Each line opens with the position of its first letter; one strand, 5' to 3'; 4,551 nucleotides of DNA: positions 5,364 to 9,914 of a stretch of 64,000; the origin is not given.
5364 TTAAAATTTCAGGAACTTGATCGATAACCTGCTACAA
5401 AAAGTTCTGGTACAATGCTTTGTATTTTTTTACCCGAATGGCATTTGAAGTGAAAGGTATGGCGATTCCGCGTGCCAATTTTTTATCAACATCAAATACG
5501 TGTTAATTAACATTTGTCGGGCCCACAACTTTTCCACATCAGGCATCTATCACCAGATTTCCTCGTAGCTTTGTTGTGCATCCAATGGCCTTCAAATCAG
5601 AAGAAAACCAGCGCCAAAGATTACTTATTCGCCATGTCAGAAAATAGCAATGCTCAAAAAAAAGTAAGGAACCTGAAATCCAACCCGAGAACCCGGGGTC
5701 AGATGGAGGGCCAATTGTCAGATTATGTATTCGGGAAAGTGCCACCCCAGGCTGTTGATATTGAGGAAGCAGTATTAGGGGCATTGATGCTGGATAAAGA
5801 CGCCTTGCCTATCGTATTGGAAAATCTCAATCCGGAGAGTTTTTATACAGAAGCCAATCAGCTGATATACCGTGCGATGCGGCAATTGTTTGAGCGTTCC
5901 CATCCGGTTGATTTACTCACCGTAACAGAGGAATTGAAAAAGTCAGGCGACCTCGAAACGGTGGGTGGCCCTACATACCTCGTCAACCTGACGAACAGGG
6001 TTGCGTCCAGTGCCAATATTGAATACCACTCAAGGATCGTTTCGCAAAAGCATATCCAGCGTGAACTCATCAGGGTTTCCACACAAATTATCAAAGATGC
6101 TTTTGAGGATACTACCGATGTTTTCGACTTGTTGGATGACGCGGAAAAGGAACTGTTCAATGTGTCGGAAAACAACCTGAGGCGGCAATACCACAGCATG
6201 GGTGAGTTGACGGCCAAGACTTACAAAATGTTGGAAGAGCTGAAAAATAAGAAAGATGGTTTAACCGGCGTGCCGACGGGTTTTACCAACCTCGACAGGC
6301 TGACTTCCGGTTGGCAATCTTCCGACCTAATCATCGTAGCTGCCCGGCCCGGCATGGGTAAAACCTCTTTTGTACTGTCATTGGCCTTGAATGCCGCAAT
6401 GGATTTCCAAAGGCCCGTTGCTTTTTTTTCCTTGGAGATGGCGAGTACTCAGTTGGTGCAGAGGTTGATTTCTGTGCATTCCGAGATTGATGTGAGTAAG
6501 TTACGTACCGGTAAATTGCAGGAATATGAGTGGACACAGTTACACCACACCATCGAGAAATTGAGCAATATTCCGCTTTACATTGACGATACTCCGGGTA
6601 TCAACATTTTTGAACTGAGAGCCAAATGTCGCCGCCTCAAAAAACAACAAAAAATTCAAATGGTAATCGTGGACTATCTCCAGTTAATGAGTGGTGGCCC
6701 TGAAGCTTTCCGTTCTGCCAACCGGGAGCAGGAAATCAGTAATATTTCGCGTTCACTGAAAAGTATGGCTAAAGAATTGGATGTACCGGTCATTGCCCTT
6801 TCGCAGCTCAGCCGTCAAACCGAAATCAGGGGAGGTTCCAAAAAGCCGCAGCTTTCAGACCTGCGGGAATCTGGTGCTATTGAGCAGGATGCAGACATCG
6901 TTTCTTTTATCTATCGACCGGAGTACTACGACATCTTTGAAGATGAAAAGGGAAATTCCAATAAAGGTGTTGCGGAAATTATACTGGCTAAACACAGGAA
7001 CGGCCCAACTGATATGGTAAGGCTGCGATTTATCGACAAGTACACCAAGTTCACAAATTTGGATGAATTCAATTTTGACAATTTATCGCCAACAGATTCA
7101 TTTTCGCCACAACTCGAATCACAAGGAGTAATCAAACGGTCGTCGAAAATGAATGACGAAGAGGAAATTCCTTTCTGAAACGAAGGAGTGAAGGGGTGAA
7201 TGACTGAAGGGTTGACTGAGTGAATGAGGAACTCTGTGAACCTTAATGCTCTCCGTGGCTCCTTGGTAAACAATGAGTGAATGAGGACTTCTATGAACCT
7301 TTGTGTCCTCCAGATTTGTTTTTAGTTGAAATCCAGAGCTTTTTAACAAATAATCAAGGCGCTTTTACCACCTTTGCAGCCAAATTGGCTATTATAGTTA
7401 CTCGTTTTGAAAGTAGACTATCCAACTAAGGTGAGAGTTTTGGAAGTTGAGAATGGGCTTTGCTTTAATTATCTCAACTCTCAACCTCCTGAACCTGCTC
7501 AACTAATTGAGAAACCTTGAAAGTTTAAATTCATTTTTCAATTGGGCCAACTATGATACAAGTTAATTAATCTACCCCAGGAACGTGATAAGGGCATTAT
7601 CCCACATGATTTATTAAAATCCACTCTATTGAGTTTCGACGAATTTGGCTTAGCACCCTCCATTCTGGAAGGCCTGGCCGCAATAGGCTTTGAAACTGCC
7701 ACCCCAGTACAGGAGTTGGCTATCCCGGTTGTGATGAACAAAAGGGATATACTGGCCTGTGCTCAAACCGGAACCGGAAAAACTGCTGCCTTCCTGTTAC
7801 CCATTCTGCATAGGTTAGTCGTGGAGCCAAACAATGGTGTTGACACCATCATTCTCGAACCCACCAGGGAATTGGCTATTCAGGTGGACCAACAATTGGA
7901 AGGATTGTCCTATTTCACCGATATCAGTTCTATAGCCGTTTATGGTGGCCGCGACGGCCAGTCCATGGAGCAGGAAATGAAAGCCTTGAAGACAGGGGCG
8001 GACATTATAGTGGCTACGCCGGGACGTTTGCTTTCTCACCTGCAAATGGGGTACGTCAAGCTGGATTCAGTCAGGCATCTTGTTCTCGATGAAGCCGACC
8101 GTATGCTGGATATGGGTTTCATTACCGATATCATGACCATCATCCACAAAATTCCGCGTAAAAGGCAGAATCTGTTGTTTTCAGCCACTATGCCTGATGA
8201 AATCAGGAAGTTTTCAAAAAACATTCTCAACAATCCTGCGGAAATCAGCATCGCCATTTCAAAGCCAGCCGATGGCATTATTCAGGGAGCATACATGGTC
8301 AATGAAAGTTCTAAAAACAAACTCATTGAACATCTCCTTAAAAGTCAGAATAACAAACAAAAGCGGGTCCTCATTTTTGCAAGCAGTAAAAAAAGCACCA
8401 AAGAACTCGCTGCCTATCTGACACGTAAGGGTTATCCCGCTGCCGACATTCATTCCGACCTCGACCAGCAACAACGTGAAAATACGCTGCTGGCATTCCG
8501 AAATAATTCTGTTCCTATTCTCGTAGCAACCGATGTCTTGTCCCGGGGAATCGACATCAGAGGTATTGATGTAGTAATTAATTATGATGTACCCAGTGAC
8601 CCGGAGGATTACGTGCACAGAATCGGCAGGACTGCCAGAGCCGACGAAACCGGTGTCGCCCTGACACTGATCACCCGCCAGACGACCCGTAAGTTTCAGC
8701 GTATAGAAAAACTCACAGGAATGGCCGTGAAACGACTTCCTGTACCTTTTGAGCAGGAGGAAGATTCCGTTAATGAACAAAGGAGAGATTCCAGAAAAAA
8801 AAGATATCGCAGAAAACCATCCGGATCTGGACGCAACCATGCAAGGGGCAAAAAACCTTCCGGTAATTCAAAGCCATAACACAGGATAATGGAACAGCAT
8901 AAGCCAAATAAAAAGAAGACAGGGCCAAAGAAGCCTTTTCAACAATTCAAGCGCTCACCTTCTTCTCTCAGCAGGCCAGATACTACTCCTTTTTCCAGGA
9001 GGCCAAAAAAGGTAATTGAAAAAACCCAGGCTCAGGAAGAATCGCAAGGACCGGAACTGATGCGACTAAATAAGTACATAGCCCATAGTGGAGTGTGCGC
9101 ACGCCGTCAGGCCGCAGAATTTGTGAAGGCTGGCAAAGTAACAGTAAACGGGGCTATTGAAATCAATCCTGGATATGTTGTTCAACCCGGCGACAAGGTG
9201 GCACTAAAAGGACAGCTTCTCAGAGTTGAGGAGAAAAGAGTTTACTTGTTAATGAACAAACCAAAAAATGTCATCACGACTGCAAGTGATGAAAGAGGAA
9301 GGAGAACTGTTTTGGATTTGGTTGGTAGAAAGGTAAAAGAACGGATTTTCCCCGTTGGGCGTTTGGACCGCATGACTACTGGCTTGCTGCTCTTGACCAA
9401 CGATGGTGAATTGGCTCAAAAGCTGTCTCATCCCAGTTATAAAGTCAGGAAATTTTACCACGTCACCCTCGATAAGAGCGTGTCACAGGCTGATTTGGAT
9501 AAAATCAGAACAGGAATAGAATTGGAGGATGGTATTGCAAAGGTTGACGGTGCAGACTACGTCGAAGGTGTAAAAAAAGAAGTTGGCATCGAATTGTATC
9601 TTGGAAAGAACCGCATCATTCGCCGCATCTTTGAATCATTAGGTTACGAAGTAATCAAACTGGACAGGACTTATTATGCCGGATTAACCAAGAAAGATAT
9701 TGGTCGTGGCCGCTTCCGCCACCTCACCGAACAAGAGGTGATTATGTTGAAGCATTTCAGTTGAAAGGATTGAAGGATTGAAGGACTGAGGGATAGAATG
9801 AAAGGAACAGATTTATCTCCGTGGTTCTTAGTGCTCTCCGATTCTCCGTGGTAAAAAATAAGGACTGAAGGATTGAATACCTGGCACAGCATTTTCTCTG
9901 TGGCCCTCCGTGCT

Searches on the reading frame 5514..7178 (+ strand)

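Call 37: search_protein_families(library=pfam, proteins=[window:5514-7178:+], max_evalue=0.00001)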
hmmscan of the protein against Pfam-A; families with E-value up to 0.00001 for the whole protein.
window:5514-7178:+ (554 aa): 4 families
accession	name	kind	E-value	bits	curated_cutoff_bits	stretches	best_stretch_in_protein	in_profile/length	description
PF03796.21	DnaB_C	-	3.2e-110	367.9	27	1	252-515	1-255/255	DnaB-like helicase C terminal domain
PF00772.26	DnaB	-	1.2e-32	112.4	23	1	77-177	2-102/103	DnaB-like helicase N terminal domain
PF13481.12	AAA_25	-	7e-13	49.1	27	1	256-434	18-192/195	AAA domain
PF06745.19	ATPase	-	1.2e-07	31.8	26.6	1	253-397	1-138/231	KaiC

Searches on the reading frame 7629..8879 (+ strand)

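Call 37: search_protein_families(library=pfam, proteins=[window:7629-8879:+], max_evalue=0.00001)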
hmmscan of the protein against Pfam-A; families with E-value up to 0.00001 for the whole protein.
window:7629-8879:+ (416 aa): 3 families
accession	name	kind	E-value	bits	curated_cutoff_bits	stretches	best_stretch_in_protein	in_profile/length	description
PF00270.35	DEAD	-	4e-49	167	26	1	25-194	1-166/167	DEAD/DEAH box helicase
PF00271.37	Helicase_C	-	1.1e-34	119.5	23.5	1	229-338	2-109/110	Helicase conserved C-terminal domain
PF04851.21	ResIII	-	3.2e-06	27.6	22.5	0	37-189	22-163/164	Type III restriction enzyme, res subunit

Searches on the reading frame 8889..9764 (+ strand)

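Call 37: search_protein_families(library=pfam, proteins=[window:8889-9764:+], max_evalue=0.00001)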
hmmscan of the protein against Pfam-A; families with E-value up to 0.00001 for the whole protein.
window:8889-9764:+ (291 aa): 2 families
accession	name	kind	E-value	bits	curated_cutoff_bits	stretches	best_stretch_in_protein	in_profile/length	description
PF00849.27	PseudoU_synth_2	-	3.1e-21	76.6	26.8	1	119-249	2-151/152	RNA pseudouridylate synthase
PF01479.30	S4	-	6.4e-12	45.4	22.8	1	58-104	1-48/48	S4 domain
